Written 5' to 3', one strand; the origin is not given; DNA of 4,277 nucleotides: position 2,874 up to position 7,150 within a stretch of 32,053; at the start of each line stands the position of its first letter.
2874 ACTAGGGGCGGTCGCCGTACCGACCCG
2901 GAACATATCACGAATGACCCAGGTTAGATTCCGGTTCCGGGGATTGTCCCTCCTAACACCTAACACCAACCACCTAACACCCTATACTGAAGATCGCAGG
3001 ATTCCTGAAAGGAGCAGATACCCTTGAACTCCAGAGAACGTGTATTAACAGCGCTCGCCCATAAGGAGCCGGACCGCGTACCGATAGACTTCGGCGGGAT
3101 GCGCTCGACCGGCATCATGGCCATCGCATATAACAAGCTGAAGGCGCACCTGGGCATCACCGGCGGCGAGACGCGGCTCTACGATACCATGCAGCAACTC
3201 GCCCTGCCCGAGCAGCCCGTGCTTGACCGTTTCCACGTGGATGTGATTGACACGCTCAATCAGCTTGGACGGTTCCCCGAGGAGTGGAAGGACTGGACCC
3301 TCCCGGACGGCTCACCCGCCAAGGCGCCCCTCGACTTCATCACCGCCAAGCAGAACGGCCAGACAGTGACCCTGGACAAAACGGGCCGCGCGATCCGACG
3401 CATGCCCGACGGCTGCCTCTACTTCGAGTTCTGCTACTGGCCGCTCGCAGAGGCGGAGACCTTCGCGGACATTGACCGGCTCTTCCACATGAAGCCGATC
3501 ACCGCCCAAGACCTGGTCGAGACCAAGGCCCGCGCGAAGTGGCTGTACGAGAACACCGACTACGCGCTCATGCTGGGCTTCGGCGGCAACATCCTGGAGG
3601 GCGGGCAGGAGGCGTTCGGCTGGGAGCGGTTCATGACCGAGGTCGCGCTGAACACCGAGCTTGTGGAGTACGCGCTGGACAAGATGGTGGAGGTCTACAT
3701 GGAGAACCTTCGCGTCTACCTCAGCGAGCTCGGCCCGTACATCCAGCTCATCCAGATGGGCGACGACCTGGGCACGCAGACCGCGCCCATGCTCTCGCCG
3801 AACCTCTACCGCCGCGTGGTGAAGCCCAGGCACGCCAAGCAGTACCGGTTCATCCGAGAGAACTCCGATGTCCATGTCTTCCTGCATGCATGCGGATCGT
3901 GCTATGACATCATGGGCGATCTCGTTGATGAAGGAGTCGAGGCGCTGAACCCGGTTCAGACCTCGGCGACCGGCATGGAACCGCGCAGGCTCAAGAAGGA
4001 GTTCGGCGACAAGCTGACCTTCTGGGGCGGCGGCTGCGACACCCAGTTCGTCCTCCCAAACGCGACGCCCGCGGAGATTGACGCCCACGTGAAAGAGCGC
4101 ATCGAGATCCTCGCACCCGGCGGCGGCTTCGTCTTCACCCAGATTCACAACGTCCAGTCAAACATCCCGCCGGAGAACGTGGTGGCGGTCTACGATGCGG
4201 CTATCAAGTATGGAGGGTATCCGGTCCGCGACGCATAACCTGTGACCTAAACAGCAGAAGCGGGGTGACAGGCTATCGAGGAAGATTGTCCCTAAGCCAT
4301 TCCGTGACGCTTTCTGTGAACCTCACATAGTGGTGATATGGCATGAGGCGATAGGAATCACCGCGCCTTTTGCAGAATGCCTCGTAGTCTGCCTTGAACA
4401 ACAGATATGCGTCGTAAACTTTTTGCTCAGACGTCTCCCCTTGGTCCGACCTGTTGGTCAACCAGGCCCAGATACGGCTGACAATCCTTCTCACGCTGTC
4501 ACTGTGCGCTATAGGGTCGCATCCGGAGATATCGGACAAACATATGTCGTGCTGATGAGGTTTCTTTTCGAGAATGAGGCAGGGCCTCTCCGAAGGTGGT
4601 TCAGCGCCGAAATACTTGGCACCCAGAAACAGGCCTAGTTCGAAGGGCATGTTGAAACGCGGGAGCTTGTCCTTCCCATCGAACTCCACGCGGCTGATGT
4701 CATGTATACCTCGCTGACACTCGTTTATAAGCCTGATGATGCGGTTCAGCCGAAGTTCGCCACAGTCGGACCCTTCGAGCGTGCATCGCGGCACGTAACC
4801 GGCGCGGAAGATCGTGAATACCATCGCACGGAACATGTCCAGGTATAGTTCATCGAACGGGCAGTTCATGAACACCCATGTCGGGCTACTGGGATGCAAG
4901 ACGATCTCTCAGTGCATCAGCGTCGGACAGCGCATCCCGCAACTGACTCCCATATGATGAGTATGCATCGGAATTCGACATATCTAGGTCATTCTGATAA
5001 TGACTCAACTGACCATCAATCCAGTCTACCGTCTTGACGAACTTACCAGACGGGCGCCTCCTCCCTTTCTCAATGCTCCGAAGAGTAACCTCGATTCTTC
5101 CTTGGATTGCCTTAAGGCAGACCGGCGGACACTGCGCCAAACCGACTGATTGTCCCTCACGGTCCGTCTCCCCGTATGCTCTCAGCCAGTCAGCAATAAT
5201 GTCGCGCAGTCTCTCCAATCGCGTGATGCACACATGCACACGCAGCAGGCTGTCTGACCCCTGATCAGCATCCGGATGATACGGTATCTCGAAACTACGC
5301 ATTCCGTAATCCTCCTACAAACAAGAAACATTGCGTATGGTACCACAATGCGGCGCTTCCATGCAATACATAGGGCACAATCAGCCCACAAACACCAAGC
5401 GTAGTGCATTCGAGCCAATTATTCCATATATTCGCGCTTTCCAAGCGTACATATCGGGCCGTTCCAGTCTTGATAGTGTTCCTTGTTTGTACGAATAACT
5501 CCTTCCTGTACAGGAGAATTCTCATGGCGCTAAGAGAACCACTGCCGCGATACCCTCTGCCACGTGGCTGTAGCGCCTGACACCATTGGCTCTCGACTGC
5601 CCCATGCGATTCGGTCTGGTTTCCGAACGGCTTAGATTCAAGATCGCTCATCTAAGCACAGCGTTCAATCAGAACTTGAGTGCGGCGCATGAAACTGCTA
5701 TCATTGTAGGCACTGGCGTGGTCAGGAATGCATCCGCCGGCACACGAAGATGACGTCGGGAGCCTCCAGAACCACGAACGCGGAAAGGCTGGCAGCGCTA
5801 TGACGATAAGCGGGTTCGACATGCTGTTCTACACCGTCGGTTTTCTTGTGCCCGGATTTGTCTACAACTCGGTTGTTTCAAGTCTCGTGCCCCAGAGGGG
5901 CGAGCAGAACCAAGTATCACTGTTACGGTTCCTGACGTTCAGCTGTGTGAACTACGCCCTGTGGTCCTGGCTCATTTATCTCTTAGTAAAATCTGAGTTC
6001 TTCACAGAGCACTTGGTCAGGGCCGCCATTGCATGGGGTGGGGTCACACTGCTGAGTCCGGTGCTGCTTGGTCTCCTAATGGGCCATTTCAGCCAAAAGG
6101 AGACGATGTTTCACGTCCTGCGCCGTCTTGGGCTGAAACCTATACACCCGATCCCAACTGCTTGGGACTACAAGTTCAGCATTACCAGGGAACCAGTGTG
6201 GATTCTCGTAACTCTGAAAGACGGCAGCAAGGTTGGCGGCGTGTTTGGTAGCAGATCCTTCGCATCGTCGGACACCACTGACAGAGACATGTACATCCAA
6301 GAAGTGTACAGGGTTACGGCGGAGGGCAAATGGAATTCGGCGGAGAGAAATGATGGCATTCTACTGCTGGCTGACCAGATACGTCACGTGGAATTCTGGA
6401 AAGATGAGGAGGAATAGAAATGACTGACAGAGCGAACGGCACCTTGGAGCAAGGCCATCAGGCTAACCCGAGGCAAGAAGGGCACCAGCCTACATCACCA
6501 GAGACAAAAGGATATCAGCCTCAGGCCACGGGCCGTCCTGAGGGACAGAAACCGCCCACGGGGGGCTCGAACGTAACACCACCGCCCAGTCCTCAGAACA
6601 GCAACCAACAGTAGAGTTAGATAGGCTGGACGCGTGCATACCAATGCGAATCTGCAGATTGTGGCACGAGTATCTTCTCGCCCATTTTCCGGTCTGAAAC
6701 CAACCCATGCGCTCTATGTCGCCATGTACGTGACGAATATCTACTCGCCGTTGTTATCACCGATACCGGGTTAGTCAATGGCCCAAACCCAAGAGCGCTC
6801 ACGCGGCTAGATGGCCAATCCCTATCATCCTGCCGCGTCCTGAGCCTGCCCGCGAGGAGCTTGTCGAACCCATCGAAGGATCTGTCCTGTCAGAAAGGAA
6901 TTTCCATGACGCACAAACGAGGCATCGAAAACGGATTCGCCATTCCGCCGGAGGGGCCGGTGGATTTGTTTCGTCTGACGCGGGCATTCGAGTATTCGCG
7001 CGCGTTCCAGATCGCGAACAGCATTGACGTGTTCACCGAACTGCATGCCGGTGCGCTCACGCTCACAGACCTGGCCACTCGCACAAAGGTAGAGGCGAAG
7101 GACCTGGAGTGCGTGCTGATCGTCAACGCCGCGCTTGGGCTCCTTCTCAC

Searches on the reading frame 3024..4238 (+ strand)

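Call 3: search_protein_families(library=pfam, proteins=[window:3024-4238:+], max_evalue=1)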
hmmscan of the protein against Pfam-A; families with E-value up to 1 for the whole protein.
window:3024-4238:+ (404 aa): 1 family
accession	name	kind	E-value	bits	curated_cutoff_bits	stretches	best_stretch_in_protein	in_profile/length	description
PF01208.23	URO-D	-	2.9e-19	69.8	23.9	1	196-395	158-345/346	Uroporphyrinogen decarboxylase (URO-D)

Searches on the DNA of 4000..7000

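Call 65: search_rna_families(source=window, start=4000, end=7000, threshold=evalue, max_evalue=1)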
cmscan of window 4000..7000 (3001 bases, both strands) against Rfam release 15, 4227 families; matches with E-value up to 1: 0.
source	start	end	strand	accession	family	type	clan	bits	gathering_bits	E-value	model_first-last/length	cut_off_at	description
